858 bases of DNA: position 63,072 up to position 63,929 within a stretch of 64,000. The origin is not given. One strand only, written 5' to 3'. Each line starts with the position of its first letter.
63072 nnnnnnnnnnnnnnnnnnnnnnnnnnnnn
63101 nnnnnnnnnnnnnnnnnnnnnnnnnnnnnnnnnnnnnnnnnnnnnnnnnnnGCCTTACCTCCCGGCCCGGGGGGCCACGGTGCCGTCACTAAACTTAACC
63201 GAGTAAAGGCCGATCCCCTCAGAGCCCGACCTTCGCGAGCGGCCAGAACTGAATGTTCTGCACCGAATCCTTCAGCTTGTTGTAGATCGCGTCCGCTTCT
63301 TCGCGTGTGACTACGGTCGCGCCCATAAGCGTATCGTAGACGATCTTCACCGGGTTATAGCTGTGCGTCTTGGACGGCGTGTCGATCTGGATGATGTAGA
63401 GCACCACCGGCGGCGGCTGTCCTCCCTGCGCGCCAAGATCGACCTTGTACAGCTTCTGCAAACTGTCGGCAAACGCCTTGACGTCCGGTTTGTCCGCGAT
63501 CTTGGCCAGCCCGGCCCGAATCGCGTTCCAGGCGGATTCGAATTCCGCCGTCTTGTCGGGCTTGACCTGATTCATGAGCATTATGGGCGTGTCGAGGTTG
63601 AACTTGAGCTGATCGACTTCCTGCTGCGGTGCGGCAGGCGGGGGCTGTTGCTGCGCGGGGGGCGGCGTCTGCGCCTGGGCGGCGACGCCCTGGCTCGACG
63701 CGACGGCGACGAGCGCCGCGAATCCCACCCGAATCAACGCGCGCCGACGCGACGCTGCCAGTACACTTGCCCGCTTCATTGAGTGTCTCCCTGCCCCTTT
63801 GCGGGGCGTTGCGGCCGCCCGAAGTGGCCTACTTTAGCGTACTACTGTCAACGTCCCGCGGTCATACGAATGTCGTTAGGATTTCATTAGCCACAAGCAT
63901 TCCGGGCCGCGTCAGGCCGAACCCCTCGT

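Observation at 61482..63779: Tandem triplet of divergent small secreted paralogs next to an 8-strand-type OMP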

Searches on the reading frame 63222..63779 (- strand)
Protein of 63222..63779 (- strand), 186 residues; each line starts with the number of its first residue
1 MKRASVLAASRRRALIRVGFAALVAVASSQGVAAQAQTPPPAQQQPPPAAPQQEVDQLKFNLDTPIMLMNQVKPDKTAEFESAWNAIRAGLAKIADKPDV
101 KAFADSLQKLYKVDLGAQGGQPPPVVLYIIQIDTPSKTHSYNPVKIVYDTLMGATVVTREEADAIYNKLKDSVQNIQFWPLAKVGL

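Call 4: search_protein_families(library=pfam, proteins=[window:63222-63779:-], max_evalue=1)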
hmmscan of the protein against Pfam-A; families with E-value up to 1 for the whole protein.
window:63222-63779:- (186 aa): 1 family
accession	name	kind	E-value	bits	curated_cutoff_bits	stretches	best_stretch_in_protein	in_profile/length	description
PF05757.16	PsbQ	-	0.011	16.3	26.9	1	7-47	37-75/204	Oxygen evolving enhancer protein 3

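Call 5: search_protein_families(library=ncbifam, proteins=[window:63222-63779:-], max_evalue=1)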
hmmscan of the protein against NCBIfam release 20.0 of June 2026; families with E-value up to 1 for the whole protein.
window:63222-63779:- (186 aa): 2 families
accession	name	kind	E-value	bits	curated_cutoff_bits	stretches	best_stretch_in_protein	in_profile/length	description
NF041525.1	HrpD5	equivalog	0.058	12.8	300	1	6-63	114-171/314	HrpD5 family protein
NF038083.1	CU044_5270_fam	subfamily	0.42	10.4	100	1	10-53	27-70/284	CU044_5270 family protein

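Call 11: search_solved_structures(query=A1, max_evalue=10)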
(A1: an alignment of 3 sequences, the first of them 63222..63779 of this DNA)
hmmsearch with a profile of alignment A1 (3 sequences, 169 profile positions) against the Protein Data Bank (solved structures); distinct sequences matched with E-value up to 10: 10.
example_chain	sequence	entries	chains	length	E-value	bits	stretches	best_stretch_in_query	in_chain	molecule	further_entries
9png_A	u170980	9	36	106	0.21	14.5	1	26-72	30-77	Soluble cytochrome b562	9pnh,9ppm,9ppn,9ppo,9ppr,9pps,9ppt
8c29_U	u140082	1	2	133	0.27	14.1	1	9-42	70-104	Photosystem II 5 kDa protein, chloroplastic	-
6wyu_A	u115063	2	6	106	0.28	14.1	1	26-70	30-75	Soluble cytochrome b562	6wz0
2ibo_A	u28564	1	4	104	0.79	12.6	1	109-159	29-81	Hypothetical protein SP2199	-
8xvb_A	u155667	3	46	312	1.2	12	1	70-104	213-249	ATP-dependent target DNA activator B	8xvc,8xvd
2r2y_A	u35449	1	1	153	1.2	12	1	48-92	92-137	Protein ADRM1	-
9dis_A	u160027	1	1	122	1.3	12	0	69-110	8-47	ChuA Binder H3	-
5irs_A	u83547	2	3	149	2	11.3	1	48-92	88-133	Proteasomal ubiquitin receptor ADRM1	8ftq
2nbv_A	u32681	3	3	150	2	11.3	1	48-92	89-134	Proteasomal ubiquitin receptor ADRM1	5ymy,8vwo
6co4_A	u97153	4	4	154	2.2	11.2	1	48-92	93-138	Proteasomal ubiquitin receptor ADRM1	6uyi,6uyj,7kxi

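Call 12: search_protein_families(library=phrogs, proteins=[window:63222-63779:-], max_evalue=1)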
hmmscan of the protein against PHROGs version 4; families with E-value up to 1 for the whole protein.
window:63222-63779:- (186 aa): 0 families

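Call 65: search_protein_families(library=padloc, proteins=[window:63222-63779:-], max_evalue=0.01)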
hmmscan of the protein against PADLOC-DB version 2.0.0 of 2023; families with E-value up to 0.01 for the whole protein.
window:63222-63779:- (186 aa): 0 families
